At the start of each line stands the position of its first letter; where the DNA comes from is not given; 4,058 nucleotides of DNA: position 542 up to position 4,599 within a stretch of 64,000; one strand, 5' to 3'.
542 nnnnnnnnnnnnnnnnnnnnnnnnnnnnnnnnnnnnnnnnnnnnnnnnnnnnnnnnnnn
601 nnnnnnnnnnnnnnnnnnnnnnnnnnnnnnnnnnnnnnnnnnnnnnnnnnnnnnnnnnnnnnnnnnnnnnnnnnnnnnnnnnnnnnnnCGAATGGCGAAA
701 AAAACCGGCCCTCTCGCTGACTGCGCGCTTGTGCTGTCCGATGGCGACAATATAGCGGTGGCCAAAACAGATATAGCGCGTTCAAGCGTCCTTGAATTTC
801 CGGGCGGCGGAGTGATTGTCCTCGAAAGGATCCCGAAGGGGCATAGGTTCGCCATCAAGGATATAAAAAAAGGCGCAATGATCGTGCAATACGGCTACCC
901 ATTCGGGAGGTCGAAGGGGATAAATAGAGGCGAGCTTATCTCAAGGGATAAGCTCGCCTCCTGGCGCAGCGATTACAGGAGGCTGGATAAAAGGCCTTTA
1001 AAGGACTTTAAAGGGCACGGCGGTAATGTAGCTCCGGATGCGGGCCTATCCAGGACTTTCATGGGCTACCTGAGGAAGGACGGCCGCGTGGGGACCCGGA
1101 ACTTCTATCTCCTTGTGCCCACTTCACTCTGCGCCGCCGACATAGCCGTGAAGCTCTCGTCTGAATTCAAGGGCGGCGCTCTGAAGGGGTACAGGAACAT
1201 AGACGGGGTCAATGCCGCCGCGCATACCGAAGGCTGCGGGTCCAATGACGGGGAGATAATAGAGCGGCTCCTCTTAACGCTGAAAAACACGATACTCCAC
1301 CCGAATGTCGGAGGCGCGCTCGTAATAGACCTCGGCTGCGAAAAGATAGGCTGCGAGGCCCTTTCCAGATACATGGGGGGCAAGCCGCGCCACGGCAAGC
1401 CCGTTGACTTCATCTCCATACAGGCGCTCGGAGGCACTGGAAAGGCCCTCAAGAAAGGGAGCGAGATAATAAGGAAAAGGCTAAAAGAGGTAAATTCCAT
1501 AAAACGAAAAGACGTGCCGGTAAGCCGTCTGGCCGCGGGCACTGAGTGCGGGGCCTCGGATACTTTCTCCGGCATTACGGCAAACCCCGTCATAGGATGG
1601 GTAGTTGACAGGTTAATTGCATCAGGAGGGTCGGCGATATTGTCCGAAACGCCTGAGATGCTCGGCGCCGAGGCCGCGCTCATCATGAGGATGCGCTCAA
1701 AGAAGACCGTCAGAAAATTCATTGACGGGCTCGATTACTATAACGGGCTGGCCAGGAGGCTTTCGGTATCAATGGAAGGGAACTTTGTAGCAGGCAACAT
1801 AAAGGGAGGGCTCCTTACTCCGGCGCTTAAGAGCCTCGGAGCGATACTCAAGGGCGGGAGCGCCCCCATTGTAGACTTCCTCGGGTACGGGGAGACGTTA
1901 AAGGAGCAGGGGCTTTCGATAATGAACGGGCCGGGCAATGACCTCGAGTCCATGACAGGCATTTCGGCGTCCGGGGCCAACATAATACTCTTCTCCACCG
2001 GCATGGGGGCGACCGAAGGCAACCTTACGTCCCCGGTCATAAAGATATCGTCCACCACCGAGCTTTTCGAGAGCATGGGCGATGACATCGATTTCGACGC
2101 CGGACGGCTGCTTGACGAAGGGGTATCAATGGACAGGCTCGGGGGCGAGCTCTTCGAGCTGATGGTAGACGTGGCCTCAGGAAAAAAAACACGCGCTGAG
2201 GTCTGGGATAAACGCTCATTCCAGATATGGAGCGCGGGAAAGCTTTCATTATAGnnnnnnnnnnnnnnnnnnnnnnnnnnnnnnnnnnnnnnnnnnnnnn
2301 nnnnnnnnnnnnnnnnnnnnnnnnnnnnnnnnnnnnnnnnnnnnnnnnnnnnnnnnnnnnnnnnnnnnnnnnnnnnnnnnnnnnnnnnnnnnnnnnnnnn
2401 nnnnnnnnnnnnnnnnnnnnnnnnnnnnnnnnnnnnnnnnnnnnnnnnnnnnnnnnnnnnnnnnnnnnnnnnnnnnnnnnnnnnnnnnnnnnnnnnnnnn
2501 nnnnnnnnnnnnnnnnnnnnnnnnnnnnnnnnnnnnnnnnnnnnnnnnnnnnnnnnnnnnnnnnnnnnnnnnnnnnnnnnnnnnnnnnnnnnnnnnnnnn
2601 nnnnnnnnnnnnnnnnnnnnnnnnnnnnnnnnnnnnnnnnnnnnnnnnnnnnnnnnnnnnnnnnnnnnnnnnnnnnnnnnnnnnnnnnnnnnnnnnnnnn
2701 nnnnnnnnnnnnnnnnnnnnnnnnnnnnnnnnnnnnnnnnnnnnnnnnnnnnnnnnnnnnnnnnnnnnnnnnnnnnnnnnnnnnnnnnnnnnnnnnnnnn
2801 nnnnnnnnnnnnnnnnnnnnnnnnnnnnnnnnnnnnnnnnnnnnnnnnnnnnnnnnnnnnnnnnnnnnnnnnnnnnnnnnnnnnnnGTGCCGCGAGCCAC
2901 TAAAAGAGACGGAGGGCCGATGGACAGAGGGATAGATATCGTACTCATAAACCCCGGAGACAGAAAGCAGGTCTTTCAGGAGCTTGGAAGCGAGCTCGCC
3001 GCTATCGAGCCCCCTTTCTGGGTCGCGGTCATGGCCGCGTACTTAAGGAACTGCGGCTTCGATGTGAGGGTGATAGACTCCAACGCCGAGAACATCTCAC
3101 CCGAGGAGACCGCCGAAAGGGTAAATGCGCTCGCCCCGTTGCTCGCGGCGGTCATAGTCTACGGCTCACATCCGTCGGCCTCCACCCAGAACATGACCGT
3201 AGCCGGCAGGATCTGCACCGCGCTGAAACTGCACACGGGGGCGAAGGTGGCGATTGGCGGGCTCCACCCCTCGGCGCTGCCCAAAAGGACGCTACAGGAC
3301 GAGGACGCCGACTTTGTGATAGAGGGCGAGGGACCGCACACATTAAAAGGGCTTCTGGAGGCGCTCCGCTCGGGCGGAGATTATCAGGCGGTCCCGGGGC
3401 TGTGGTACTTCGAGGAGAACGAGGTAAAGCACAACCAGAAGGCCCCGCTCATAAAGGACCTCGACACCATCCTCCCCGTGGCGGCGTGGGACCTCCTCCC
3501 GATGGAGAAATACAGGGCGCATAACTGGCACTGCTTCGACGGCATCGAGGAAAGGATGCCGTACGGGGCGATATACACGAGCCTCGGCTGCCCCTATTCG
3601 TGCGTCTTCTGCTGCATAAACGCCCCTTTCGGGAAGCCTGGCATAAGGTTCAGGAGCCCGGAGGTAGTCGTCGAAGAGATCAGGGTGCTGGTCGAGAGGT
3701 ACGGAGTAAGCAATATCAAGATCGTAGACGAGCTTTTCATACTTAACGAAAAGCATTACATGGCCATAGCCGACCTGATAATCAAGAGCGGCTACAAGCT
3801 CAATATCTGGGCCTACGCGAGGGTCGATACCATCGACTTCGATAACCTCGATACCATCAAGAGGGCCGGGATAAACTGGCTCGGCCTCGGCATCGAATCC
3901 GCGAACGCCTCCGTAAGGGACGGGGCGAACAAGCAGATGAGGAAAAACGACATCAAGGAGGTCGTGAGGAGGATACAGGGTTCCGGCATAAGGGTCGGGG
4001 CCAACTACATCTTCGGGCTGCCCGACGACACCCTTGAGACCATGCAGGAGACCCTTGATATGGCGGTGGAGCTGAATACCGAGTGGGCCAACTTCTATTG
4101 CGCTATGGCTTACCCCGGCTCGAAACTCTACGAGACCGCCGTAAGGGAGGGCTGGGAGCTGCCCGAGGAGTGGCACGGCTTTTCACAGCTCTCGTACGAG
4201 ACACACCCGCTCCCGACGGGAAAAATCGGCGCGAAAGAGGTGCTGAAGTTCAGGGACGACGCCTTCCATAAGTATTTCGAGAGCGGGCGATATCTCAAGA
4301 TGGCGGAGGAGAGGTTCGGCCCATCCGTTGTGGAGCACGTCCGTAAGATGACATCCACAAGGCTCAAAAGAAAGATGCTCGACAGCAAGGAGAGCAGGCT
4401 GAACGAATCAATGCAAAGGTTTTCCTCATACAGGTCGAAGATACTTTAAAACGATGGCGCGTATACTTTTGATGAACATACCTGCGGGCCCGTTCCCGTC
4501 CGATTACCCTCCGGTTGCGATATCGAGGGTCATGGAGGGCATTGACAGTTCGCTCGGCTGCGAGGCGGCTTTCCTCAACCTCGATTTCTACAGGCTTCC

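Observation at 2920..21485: Five paralogous cobalamin-binding (class B) radical SAM enzymes embedded in a Wzx/Wzy polysaccharide gene cluster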

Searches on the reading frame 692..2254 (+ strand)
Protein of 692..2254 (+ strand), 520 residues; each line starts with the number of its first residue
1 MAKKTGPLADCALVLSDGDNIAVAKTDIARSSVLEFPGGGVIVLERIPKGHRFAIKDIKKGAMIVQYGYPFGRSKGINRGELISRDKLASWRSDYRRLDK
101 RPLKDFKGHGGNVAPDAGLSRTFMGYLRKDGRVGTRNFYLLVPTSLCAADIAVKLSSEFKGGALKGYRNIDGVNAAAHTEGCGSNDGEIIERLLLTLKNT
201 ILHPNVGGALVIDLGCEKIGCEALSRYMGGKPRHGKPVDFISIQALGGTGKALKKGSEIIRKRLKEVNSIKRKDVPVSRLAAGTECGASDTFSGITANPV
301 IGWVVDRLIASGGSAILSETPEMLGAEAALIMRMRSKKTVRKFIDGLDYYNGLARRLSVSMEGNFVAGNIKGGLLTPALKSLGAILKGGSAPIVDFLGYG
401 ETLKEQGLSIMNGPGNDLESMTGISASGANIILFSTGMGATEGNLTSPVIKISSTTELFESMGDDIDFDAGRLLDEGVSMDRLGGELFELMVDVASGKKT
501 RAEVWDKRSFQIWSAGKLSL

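Call 3: search_protein_families(library=pfam, proteins=[window:692-2254:+])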
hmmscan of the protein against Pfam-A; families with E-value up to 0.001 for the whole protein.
window:692-2254:+ (520 aa): 2 families
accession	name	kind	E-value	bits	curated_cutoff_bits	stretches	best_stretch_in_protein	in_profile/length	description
PF20629.2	GD_AH_C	-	4.7e-83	278.7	26.8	1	277-516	1-240/242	D-galactarate/Altronate dehydratase, C-terminal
PF04295.18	GD_AH_second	-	6.8e-34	117.3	27.3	1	125-268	1-136/136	D-galactarate dehydratase/Altronate hydrolase, second domain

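Call 8: search_protein_families(library=ncbifam, proteins=[window:692-2254:+])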
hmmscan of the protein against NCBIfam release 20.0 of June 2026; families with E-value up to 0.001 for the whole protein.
window:692-2254:+ (520 aa): 1 family
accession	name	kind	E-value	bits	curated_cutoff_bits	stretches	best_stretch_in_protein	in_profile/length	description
TIGR03248.1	galactar-dH20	equivalog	6.4e-83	278.9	730.85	1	16-505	6-492/507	galactarate dehydratase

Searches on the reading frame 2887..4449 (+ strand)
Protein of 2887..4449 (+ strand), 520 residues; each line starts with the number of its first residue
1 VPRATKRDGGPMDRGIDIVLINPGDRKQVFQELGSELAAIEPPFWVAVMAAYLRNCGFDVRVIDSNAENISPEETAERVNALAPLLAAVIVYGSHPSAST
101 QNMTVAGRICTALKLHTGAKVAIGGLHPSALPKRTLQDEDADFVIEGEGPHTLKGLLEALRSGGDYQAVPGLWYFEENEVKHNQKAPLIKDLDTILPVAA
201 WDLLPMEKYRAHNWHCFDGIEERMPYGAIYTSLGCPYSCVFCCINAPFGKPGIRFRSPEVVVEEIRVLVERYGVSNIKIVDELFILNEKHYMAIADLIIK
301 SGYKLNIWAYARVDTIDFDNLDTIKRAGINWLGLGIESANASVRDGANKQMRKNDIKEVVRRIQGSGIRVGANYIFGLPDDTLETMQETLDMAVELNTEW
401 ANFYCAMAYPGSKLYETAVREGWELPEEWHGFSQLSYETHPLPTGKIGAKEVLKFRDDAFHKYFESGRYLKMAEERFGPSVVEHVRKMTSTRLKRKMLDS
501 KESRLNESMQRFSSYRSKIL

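Call 3: search_protein_families(library=pfam, proteins=[window:2887-4449:+])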
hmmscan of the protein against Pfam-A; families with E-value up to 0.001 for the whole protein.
window:2887-4449:+ (520 aa): 2 families
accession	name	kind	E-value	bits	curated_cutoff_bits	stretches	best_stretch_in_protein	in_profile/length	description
PF04055.27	Radical_SAM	-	1.6e-20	74.4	29.5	1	230-392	2-165/166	Radical SAM superfamily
PF02310.24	B12-binding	-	4.5e-17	62.4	32.1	1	36-156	7-120/121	B12 binding domain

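Call 5: search_protein_families(library=ncbifam, proteins=[window:2887-4449:+], max_evalue=0.001)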
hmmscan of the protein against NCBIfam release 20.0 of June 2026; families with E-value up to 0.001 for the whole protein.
window:2887-4449:+ (520 aa): 30 families (the best 25 are shown)
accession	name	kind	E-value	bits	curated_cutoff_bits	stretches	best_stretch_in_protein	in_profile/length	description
TIGR02026.1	BchE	equivalog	7.2e-48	163.7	481.35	1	30-418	9-387/497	magnesium-protoporphyrin IX monomethyl ester anaerobic oxidative cyclase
TIGR03471.1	HpnJ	equivalog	4.9e-47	160.9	577.6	1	43-464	34-433/472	hopanoid biosynthesis associated radical SAM protein HpnJ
TIGR04072.2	rSAM_ladder_B12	equivalog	5.7e-38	130.7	360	2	229-423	183-377/443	lipid biosynthesis B12-binding/radical SAM protein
NF038361.1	rSAM_Sden_1168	equivalog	3.2e-36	125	575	1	42-422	84-477/560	Sden_1168 family B12-binding radical SAM P-methyltransferase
NF050148.1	rSAM_ApyD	equivalog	4.2e-31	108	750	1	120-395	105-365/645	RiPP biosynthesis radical SAM protein ApyD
TIGR04295.1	B12_rSAM_oligo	hypoth_equivalog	9.5e-31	106.9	400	1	46-417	28-383/422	TIGR04295 family B12-binding domain-containing radical SAM protein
TIGR04479.1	bcpD_PhpK_rSAM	subfamily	8.2e-28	97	600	1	143-396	174-409/504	PhpK family radical SAM P-methyltransferase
TIGR04014.1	B12_SAM_MJ_0865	equivalog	1.8e-25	89.6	360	1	116-420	66-360/434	methyl-coenzyme M reductase glutamine C-methyltransferase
TIGR04013.1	B12_SAM_MJ_1487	hypoth_equivalog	4e-22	78.6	251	1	79-276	35-199/382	TIGR04013 family B12-binding domain/radical SAM domain-containing protein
NF033070.1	rSAM_AprD4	equivalog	6.1e-21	74.8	500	1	41-423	40-395/456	AprD4 family radical SAM diol-dehydratase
TIGR03975.1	rSAM_ocin_1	subfamily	7.9e-21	74.2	281.85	1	141-391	182-425/606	RiPP maturation radical SAM C-methyltransferase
TIGR04367.1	HpnR_B12_rSAM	equivalog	8e-21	74.1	650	1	44-420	23-375/490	hopanoid C-3 methylase HpnR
TIGR04385.1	B12_rSAM_cofa1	equivalog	2.4e-20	73.2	450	1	43-393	20-361/438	B12 lower ligand biosynthesis radical SAM protein BzaD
TIGR04428.1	B12_rSAM_trp_MT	equivalog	4.6e-20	71.5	500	1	43-403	16-405/558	tryptophan 2-C-methyltransferase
TIGR04190.1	B12_SAM_Ta0216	equivalog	3e-18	65.7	500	1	46-401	40-399/554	TIGR04190 family B12-binding domain/radical SAM domain protein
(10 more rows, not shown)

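Call 17: search_solved_structures(query=window:2920-4449:+, max_evalue=0.001)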
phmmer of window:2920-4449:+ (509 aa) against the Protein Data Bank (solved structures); distinct sequences matched with E-value up to 0.001: 4.
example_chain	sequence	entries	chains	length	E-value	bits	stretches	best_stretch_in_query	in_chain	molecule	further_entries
6fd2_B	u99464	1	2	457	1.9e-14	56.3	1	193-413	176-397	Putative apramycin biosynthetic oxidoreductase 4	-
9ccb_A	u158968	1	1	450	1.3e-11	47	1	117-404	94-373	Radical SAM core domain-containing protein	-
6wte_A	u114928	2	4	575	5.1e-10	41.7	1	32-392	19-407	B12-binding domain-containing protein | Tryptophan-C2-methyltransferase containing B12-binding domain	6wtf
9n1b_A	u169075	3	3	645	0.00018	23.4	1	134-379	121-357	Radical SAM protein | Radical SAM enzyme CysS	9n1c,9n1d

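Call 33: list_cluster_members(proteins=[window:2920-4449:+, window:4454-6181:+, window:6182-7798:+, window:18574-20028:+, window:20040-21485:+, window:21492-22658:+])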
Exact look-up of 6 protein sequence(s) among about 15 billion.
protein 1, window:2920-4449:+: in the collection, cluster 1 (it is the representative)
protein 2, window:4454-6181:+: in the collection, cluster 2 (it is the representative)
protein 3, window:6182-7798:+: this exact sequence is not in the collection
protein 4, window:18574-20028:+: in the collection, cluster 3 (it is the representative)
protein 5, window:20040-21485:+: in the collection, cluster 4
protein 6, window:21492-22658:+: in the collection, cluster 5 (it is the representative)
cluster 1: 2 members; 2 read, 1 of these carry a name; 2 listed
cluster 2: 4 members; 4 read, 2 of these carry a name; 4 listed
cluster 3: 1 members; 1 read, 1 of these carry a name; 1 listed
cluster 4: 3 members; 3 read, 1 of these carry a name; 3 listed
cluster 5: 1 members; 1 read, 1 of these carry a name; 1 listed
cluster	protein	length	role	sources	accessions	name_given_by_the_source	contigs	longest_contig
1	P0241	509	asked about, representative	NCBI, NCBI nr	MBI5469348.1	MAG: cobalamin B12-binding domain-containing protein [Deltaproteobacteria bacterium] | cobalamin B12-binding domain-containing protein [Deltaproteobacteria bacterium]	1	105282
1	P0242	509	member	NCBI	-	-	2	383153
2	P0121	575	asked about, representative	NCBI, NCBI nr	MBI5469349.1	MAG: radical SAM protein [Deltaproteobacteria bacterium] | radical SAM protein [Deltaproteobacteria bacterium]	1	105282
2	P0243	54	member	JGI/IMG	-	hypothetical protein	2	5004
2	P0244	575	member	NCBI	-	-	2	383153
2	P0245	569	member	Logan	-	-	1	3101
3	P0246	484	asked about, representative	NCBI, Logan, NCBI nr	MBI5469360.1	MAG: B12-binding domain-containing radical SAM protein [Deltaproteobacteria bacterium] | B12-binding domain-containing radical SAM protein [Deltaproteobacteria bacterium]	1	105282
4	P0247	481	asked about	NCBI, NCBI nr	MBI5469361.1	MAG: radical SAM protein [Deltaproteobacteria bacterium] | radical SAM protein [Deltaproteobacteria bacterium]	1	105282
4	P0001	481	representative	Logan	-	-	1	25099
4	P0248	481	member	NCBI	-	-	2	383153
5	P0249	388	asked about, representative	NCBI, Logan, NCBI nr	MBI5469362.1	MAG: glycosyltransferase family 2 protein [Deltaproteobacteria bacterium] | glycosyltransferase family 2 protein [Deltaproteobacteria bacterium]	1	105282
